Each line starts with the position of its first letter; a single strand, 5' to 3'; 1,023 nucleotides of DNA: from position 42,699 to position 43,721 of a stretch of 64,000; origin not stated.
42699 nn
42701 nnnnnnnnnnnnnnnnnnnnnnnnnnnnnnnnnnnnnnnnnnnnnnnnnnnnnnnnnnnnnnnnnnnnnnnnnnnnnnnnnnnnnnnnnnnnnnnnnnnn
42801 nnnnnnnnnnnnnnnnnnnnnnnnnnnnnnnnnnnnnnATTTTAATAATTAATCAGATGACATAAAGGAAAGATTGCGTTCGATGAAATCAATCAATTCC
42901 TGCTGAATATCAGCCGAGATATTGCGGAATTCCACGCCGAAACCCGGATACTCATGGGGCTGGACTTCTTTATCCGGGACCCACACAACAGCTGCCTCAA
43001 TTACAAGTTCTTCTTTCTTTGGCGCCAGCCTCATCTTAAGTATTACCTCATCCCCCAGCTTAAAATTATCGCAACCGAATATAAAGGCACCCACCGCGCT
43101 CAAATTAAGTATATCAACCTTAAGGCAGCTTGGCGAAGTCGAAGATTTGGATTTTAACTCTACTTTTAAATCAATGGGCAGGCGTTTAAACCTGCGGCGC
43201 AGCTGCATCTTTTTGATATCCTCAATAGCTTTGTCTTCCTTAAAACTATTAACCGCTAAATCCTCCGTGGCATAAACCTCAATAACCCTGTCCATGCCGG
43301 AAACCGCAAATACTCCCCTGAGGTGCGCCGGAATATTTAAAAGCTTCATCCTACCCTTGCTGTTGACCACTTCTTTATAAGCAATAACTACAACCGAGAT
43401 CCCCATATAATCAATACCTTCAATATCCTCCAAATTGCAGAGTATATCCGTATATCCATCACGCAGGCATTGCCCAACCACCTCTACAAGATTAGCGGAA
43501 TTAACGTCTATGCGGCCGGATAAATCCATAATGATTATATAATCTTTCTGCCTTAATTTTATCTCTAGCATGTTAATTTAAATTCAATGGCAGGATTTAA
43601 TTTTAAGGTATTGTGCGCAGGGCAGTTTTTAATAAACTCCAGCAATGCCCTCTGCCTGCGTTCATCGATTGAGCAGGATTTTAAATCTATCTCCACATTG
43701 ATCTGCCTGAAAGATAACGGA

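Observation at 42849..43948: STAS-PilZ fusion protein overlapping an OsmC-like peroxiredoxin gene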

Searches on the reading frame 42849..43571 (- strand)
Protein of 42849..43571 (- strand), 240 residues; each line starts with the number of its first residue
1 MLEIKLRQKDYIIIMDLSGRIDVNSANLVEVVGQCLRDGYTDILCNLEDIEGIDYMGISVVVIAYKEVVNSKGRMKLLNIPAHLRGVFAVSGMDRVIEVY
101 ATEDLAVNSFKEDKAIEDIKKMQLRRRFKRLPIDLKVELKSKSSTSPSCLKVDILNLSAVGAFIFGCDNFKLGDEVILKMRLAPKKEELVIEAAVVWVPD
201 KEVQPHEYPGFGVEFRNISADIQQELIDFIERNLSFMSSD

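Call 3: search_protein_families(library=pfam, proteins=[window:42849-43571:-], max_evalue=0.1)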
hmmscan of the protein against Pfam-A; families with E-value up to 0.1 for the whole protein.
window:42849-43571:- (240 aa): 3 families
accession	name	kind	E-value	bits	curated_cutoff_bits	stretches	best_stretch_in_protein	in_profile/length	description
PF07238.19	PilZ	-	8.8e-15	55.3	22.5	1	125-231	2-101/102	PilZ domain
PF01740.26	STAS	-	4.7e-12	46.1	22.6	1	4-105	2-105/106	STAS domain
PF13466.11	STAS_2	-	4.6e-05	23.9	29.2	1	16-94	2-80/80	STAS domain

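Call 4: search_protein_families(library=ncbifam, proteins=[window:42849-43571:-], max_evalue=0.1)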
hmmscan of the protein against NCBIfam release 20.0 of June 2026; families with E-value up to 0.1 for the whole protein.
window:42849-43571:- (240 aa): 3 families
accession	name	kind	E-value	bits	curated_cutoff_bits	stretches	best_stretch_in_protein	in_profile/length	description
TIGR00377.1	ant_ant_sig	superfamily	3.4e-15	55.9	53.45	1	2-104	3-107/108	anti-sigma factor antagonist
TIGR02886.1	spore_II_AA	equivalog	2.2e-13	50.1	114.75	1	6-106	3-105/106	anti-sigma F factor antagonist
TIGR02266.1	gmx_TIGR02266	paralog_domain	1.4e-10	41.2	68.7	1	130-230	1-95/96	TIGR02266 family protein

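Call 6: find_homologous_proteins(query=window:42849-43571:-)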
Query window:42849-43571:- (240 aa): 947 proteins with E <= 0.001 among 1433 candidates; the best 120 are listed.
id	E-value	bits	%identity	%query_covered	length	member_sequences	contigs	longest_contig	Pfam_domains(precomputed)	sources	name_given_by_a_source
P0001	3.2e-150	516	100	100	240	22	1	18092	PF07238.20,PF01740.27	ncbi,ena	ncbi:MAG: anti-sigma factor antagonist [Candidatus Omnitrophota bacterium]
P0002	1.2e-140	484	93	100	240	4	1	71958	PF07238.20,PF01740.27,PF13466.13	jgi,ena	-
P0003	2.7e-139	480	90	100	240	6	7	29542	PF07238.20,PF01740.27,PF13466.13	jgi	-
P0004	1.1e-136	471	89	100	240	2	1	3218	PF07238.20,PF01740.27,PF13466.13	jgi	-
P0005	1.5e-135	468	89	100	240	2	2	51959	PF07238.20,PF01740.27,PF13466.13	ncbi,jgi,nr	ncbi:MAG: PilZ domain-containing protein [Candidatus Omnitrophica bacterium]|jgi:anti-anti-sigma fac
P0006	4.0e-135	466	88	100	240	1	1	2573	PF07238.20,PF01740.27,PF13466.13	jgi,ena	-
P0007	3.6e-133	460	85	100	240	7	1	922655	PF07238.20,PF01740.27,PF13466.13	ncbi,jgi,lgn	ncbi:MAG: anti-sigma factor antagonist [Candidatus Omnitrophota bacterium]|jgi:anti-anti-sigma facto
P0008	4.5e-133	460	86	100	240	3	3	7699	PF07238.20,PF01740.27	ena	-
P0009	8.7e-133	459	86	100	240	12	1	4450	PF07238.20,PF01740.27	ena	-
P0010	2.3e-132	457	88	98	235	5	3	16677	PF07238.20,PF01740.27,PF13466.13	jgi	-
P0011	3.8e-132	457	86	100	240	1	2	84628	PF07238.20,PF01740.27,PF13466.13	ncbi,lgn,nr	ncbi:MAG: PilZ domain-containing protein [Candidatus Omnitrophica bacterium]|nr:PilZ domain-containi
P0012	4.3e-130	450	84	100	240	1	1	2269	PF07238.20,PF01740.27,PF13466.13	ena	-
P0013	1.5e-129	448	84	100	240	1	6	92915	PF07238.20,PF01740.27,PF13466.13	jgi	-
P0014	7.3e-129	446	85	100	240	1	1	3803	PF07238.20,PF01740.27,PF13466.13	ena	-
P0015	7.7e-128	443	83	100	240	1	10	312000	PF07238.20,PF01740.27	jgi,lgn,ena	jgi:anti-anti-sigma factor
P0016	8.3e-128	442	84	100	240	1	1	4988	PF07238.20,PF01740.27,PF13466.13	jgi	-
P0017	1.5e-125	435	79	100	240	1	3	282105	PF07238.20,PF01740.27,PF13466.13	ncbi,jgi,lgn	jgi:anti-anti-sigma factor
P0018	2.3e-125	434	80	100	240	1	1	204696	PF07238.20,PF01740.27,PF13466.13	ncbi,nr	ncbi:MAG: anti-sigma factor antagonist [Candidatus Omnitrophica bacterium]|nr:anti-sigma factor anta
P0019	2.8e-125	434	81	100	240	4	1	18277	PF07238.20,PF01740.27,PF13466.13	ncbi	-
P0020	3.2e-125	434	79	100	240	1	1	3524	PF07238.20,PF01740.27,PF13466.13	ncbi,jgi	-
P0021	5.8e-125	433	82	100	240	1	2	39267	PF07238.20,PF01740.27,PF13466.13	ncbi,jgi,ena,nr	ncbi:STAS domain-containing protein [bacterium]|nr:MAG: STAS domain-containing protein [bacterium]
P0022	1.9e-124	431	82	100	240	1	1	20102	PF07238.20,PF01740.27,PF13466.13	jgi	-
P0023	3.2e-124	431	81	100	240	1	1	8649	PF07238.20,PF01740.27,PF13466.13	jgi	-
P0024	4.6e-124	430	87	93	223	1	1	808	PF07238.20,PF01740.27,PF13466.13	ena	-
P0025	6.9e-124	430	80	100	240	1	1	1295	PF07238.20,PF01740.27,PF13466.13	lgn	-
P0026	9.8e-124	429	81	100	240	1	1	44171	PF07238.20,PF01740.27,PF13466.13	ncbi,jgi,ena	ncbi:MAG: PilZ domain-containing protein [Candidatus Omnitrophota bacterium]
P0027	1.1e-123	429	80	100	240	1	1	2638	PF07238.20,PF01740.27,PF13466.13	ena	-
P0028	1.7e-123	428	80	100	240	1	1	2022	PF07238.20,PF01740.27,PF13466.13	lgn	-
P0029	3.2e-123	427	81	100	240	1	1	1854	PF07238.20,PF01740.27,PF13466.13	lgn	-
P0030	9.2e-123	426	80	100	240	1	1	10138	PF07238.20,PF01740.27,PF13466.13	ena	-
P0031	3.9e-122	424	83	94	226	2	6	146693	PF07238.20,PF01740.27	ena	-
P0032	4.6e-122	424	85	94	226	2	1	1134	PF07238.20,PF01740.27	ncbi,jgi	jgi:anti-anti-sigma factor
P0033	6.5e-122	423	80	100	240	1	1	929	PF07238.20,PF01740.27,PF13466.13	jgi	-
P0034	7.8e-122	423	78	100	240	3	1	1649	PF07238.20,PF01740.27,PF13466.13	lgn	-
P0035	1.2e-121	422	78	100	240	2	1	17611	PF07238.20,PF01740.27,PF13466.13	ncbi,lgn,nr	ncbi:MAG: anti-sigma factor antagonist [Candidatus Omnitrophica bacterium]|nr:anti-sigma factor anta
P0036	1.4e-121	422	80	100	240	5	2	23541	PF07238.20,PF01740.27,PF13466.13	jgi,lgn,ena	-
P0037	1.5e-121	422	78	100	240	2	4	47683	PF07238.20,PF01740.27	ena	-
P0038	1.5e-121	422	78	100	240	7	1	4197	PF07238.20,PF01740.27,PF13466.13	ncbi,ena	-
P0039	1.9e-121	422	80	100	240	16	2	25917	PF07238.20,PF01740.27,PF13466.13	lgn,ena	-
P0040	2.0e-121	421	79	100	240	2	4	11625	PF07238.20,PF01740.27,PF13466.13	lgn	-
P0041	3.4e-121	421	79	100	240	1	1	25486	PF07238.20,PF01740.27,PF13466.13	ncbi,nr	ncbi:MAG: anti-sigma factor antagonist [Candidatus Omnitrophota bacterium]|nr:anti-sigma factor anta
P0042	4.6e-121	420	78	100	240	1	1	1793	PF07238.20,PF01740.27,PF13466.13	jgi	jgi:anti-anti-sigma factor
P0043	1.6e-120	419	80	100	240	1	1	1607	PF07238.20,PF01740.27,PF13466.13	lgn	-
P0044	1.6e-120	419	79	100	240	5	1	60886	PF07238.20,PF01740.27,PF13466.13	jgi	-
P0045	2.2e-120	418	78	100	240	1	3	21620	PF07238.20,PF01740.27,PF13466.13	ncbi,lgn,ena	-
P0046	2.3e-120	418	78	100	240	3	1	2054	PF07238.20,PF01740.27,PF13466.13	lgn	-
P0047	2.9e-120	418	78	100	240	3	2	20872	PF07238.20,PF01740.27,PF13466.13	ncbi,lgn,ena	-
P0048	3.1e-120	418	78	100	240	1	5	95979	PF07238.20,PF01740.27,PF13466.13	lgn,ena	-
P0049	3.2e-120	418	79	100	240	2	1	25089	PF07238.20,PF01740.27,PF13466.13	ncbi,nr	ncbi:MAG: anti-sigma factor antagonist [Candidatus Omnitrophica bacterium]|nr:anti-sigma factor anta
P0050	3.8e-120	417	79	100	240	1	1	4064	PF07238.20,PF01740.27,PF13466.13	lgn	-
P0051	6.9e-120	416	78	100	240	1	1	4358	PF07238.20,PF01740.27,PF13466.13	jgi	-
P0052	1.2e-119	416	78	100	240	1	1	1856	PF07238.20,PF01740.27,PF13466.13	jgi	-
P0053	3.3e-119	414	78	100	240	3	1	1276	PF07238.20,PF01740.27,PF13466.13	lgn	-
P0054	4.5e-119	414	78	100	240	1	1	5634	PF07238.20,PF01740.27,PF13466.13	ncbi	-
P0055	5.6e-119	414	75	100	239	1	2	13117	PF07238.20,PF01740.27,PF13466.13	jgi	jgi:anti-anti-sigma factor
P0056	1.5e-118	412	78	99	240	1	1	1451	PF07238.20,PF01740.27,PF13466.13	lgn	-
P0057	1.6e-118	412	79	100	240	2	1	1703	PF07238.20,PF01740.27,PF13466.13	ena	-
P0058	2.8e-118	411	77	100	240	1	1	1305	PF07238.20,PF01740.27,PF13466.13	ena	-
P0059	3.5e-118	411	79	100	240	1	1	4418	PF07238.20,PF01740.27,PF13466.13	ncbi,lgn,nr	ncbi:MAG: PilZ domain-containing protein [Candidatus Omnitrophota bacterium]|nr:PilZ domain-containi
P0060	3.5e-118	411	78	100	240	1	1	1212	PF07238.20,PF01740.27,PF13466.13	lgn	-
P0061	4.0e-118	411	76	100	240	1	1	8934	PF07238.20,PF01740.27,PF13466.13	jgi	-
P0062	4.5e-118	411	76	100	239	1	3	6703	PF07238.20,PF01740.27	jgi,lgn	-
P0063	5.8e-118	410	78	100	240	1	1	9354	PF07238.20,PF01740.27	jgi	-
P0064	6.2e-118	410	79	99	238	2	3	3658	PF07238.20,PF01740.27,PF13466.13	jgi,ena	jgi:anti-anti-sigma factor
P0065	8.8e-118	410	79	100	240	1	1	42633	PF07238.20,PF01740.27,PF13466.13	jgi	jgi:anti-anti-sigma factor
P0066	1.1e-117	409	74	100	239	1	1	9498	PF07238.20,PF01740.27,PF13466.13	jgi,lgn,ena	-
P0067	1.2e-117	409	78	100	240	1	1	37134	PF07238.20,PF01740.27,PF13466.13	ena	-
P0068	1.5e-117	409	77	100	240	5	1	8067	PF07238.20,PF01740.27,PF13466.13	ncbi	-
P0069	2.8e-117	408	78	100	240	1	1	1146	PF07238.20,PF01740.27,PF13466.13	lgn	-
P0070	3.7e-117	408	78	100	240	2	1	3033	PF07238.20,PF01740.27,PF13466.13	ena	-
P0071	4.2e-117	407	74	100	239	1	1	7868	PF07238.20,PF01740.27,PF13466.13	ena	-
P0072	4.6e-117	407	73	100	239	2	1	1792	PF07238.20,PF01740.27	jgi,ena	-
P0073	4.7e-117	407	73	100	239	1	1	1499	PF07238.20,PF01740.27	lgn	-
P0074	5.7e-117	407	74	100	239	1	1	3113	PF07238.20,PF01740.27,PF13466.13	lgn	-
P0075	6.1e-117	407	77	100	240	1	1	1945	PF07238.20,PF01740.27,PF13466.13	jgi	-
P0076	1.2e-116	406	75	100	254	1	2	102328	PF07238.20,PF01740.27,PF13466.13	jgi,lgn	jgi:anti-anti-sigma factor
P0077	1.4e-116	406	77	100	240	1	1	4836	PF07238.20,PF01740.27,PF13466.13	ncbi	-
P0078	1.4e-116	406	74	100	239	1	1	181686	PF07238.20,PF01740.27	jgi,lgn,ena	-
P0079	2.3e-116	405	73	100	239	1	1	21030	PF07238.20,PF01740.27,PF13466.13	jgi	jgi:anti-anti-sigma factor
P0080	2.4e-116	405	78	100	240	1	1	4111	PF07238.20,PF01740.27,PF13466.13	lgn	-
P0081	3.0e-116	405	73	100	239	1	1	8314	PF07238.20,PF01740.27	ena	-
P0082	3.6e-116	404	72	100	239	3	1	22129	PF07238.20,PF01740.27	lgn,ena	-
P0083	5.5e-116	404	75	100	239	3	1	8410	PF07238.20,PF01740.27,PF13466.13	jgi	jgi:stage II sporulation protein AA (anti-sigma F factor antagonist)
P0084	7.1e-116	403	74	100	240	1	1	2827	PF07238.20,PF01740.27,PF13466.13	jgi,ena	-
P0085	7.9e-116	403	72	100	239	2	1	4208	PF07238.20,PF01740.27,PF13466.13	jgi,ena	-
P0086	1.0e-115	403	75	100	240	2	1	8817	PF07238.20,PF01740.27,PF13466.13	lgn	-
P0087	1.2e-115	403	77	100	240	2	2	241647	PF07238.20,PF01740.27,PF13466.13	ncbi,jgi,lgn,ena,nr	ncbi:MAG: PilZ domain-containing protein [Candidatus Omnitrophica bacterium]|nr:PilZ domain-containi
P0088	1.3e-115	403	77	100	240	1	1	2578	PF07238.20,PF01740.27,PF13466.13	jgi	jgi:stage II sporulation protein AA (anti-sigma F factor antagonist)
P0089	1.7e-115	402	74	100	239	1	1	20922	PF07238.20,PF01740.27,PF13466.13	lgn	-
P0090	2.4e-115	402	78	100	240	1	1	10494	PF07238.20,PF01740.27,PF13466.13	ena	-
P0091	3.0e-115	401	77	100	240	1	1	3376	PF07238.20,PF01740.27,PF13466.13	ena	-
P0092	4.0e-115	401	76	100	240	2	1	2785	PF07238.20,PF01740.27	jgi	-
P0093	4.0e-115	401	75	100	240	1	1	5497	PF07238.20,PF01740.27,PF13466.13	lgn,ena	-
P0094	4.0e-115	401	75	100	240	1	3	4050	PF07238.20,PF01740.27,PF13466.13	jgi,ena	-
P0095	4.3e-115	401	77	100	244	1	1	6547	PF07238.20,PF01740.27,PF13466.13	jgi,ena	jgi:stage II sporulation protein AA (anti-sigma F factor antagonist)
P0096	5.2e-115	401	71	100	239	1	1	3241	PF07238.20,PF01740.27,PF13466.13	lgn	-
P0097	6.6e-115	400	74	100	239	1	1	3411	PF07238.20,PF01740.27,PF13466.13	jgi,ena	-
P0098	7.0e-115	400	76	100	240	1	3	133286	PF07238.20,PF01740.27,PF13466.13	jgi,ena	-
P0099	7.7e-115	400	79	94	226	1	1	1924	PF07238.20,PF01740.27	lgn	-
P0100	8.1e-115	400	72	100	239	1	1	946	PF07238.20,PF01740.27,PF13466.13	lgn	-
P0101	8.1e-115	400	74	100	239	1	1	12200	PF07238.20,PF01740.27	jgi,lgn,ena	-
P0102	8.7e-115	400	72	100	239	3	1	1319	PF07238.20,PF01740.27,PF13466.13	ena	-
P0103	9.0e-115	400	75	100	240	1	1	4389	PF07238.20,PF01740.27,PF13466.13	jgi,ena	-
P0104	9.5e-115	400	79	100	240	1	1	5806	PF07238.20,PF01740.27,PF13466.13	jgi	jgi:anti-anti-sigma factor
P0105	9.9e-115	400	72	100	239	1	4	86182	PF07238.20,PF01740.27,PF13466.13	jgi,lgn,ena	jgi:anti-anti-sigma factor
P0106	1.1e-114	400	77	100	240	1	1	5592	PF07238.20,PF01740.27,PF13466.13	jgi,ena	-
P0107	1.2e-114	399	76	100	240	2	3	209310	PF07238.20,PF01740.27,PF13466.13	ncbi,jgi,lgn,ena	-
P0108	1.3e-114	399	71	100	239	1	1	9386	PF07238.20,PF01740.27,PF13466.13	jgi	jgi:anti-anti-sigma factor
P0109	1.5e-114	399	71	100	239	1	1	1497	PF07238.20,PF01740.27,PF13466.13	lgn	-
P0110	1.5e-114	399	76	100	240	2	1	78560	PF07238.20,PF01740.27,PF13466.13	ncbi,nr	ncbi:MAG: PilZ domain-containing protein [Candidatus Omnitrophica bacterium]|nr:PilZ domain-containi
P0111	2.0e-114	399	73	100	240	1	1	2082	PF07238.20,PF01740.27,PF13466.13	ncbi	-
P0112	2.0e-114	399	73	100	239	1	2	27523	PF07238.20,PF01740.27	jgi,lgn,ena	-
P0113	2.5e-114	398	75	100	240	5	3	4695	PF07238.20,PF01740.27,PF13466.13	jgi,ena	jgi:anti-anti-sigma factor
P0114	2.8e-114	398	75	100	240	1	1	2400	PF07238.20,PF01740.27,PF13466.13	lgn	-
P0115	3.1e-114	398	75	100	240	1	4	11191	PF07238.20,PF01740.27,PF13466.13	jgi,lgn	-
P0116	3.4e-114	398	76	100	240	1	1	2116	PF07238.20,PF01740.27,PF13466.13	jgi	-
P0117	3.8e-114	398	72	100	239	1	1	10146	PF07238.20,PF01740.27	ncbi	-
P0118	3.9e-114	398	75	100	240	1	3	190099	PF07238.20,PF01740.27,PF13466.13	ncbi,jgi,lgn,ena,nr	ncbi:MAG TPA: PilZ domain-containing protein [Candidatus Omnitrophota bacterium]|nr:PilZ domain-cont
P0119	4.1e-114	398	75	100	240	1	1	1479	PF07238.20,PF01740.27,PF13466.13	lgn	-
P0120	4.2e-114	398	79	95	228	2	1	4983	PF07238.20,PF01740.27,PF13466.13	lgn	-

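Call 9: find_related_loci(query=window:42849-43571:-, collection=genome_contigs, flank=6000)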
Query window:42849-43571:- (240 aa) in genome_contigs; peptide patterns used: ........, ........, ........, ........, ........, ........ (x = any residue, [..] = any of these).
132 stretches matched a pattern; 38 encode a relative of the query (tblastn E <= 1e-3); 38 distinct loci.
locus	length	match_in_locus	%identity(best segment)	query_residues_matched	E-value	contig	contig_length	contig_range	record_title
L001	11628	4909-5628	92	1-240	2e-150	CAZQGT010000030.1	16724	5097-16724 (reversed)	MAG TPA_asm: uncultured Planctomycetales bacterium isolate SRP178699_co1_559 genome assembly, contig: NODE_4324_length_1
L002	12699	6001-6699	93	1-233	7e-146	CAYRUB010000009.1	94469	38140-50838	MAG TPA_asm: uncultured Planctomycetales bacterium isolate binchicken_co220_28 genome assembly, contig: NODE_96_length_9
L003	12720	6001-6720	88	1-240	1e-143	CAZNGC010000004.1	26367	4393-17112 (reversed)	MAG TPA_asm: uncultured Planctomycetales bacterium isolate SRP167436_co1_192 genome assembly, contig: NODE_2727_length_2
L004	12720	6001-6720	89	1-240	8e-144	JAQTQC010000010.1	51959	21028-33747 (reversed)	MAG: Candidatus Omnitrophota bacterium isolate STB_130 NODE_1309_length_51959_cov_12.237595_Sandtown_B, whole genome sho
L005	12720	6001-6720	85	1-240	1e-141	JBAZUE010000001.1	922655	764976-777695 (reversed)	MAG: Candidatus Omnitrophota bacterium isolate SO_2017_GW1_22 NODE_22_length_922655_cov_1.522083_OW334_2017, whole genom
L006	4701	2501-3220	85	1-240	7e-143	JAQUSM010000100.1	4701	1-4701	MAG: Candidatus Omnitrophota bacterium isolate STD1_97 NODE_73619_length_4701_cov_4.340402_Sandtown_D1, whole genome sho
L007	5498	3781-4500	90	1-240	4e-141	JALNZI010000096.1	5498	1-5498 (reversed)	MAG: Candidatus Omnitrophota bacterium isolate SO_2017_LW1 bin 10 NODE_16037_length_5498_cov_1.128095_LW64-88_2017, whol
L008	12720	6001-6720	86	1-240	2e-140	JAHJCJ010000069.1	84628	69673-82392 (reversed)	MAG: Candidatus Omnitrophota bacterium isolate Modern_marine.mb.300 Modern_marine.mb.300_k141_1227165, whole genome shot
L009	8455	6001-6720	85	1-240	8e-140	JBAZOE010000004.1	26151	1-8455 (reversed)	MAG: Candidatus Omnitrophota bacterium isolate SO_2017_LW4_87 scaffold_3897_c1_LW137-91_2017, whole genome shotgun seque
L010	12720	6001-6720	80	1-240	6e-134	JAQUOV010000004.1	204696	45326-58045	MAG: Candidatus Omnitrophota bacterium isolate STD1_209 NODE_116_length_204696_cov_9.478983_Sandtown_D1, whole genome sh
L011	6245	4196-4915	84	1-240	7e-133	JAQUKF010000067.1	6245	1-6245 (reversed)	MAG: Candidatus Omnitrophota bacterium isolate STD1_100 NODE_44222_length_6245_cov_7.244361_Sandtown_D1, whole genome sh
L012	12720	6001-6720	81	1-240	6e-132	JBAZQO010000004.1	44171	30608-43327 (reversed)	MAG: Candidatus Omnitrophota bacterium isolate SO_2017_SWC_55 scaffold_769_c1_LP-4_2017, whole genome shotgun sequence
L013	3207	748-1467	81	1-240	1e-136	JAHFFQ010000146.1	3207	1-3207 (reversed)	MAG: Candidatus Omnitrophota bacterium isolate nzgw296 NODE_51927_length_3208_cov_5.115646, whole genome shotgun sequenc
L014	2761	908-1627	81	1-240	2e-137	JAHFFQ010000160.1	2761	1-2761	MAG: Candidatus Omnitrophota bacterium isolate nzgw296 NODE_68711_length_2762_cov_2.163953, whole genome shotgun sequenc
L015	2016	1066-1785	79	1-240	4e-140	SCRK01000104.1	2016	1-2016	MAG: bacterium isolate FW104_bin.10 FW104_bin.10-4543, whole genome shotgun sequence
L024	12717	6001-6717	72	2-240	1e-118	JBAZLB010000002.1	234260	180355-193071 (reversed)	MAG: Candidatus Omnitrophota bacterium isolate SO_2017_LW4_158 scaffold_153_c1_LW137-91_2017, whole genome shotgun seque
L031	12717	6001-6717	64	2-240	7e-109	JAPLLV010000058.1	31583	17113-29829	MAG: Candidatus Omnitrophota bacterium isolate LacPavin_0920_WC90_MAG_47_10 LacPavin_0920_WC90_scaffold_72876, whole gen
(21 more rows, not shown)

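Call 20: search_protein_representatives(protein=window:42849-43571:-)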
Query: 240 residues. Proteins with E-value up to 0.001 (for the whole library): 1853; up to 1e-10: 59; up to 1e-30: 22. The best 150 are listed.
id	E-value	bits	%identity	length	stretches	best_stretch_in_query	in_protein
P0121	1.3e-71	257.0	60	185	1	56-240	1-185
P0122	5.4e-62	225.5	41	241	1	1-237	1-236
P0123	1.3e-59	217.7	64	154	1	91-239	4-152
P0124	7.1e-56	205.5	40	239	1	3-236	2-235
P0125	6.6e-51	189.2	36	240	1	3-238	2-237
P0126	4.2e-48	180.0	49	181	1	60-235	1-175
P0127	3.8e-47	176.9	68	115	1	2-116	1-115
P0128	2.7e-46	174.2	35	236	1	3-236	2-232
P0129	4.8e-46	173.3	62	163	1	111-240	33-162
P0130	5.1e-46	173.2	39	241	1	2-236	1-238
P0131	7.2e-45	169.5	61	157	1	2-121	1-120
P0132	3.5e-44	167.3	65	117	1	122-238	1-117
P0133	7.5e-42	159.6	33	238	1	1-235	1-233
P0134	7.3e-41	156.4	36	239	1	3-237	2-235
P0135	7.1e-39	149.9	36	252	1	2-236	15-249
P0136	1.2e-38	149.1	33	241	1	2-236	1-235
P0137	2.4e-34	135.1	31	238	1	4-233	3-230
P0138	8.6e-34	133.3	36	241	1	5-234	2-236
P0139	4.5e-33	130.9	33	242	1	1-235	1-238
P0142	9.9e-31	123.2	34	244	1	5-233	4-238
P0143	2.1e-29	118.9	30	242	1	3-235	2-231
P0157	5.2e-17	78.4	28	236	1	3-235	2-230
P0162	7.5e-14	68.0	27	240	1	1-231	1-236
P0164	1.8e-13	66.8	28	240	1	1-233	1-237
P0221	7.4e-09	51.7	27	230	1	12-230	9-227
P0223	8.1e-09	51.6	28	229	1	2-197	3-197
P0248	2.5e-08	49.9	26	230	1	2-189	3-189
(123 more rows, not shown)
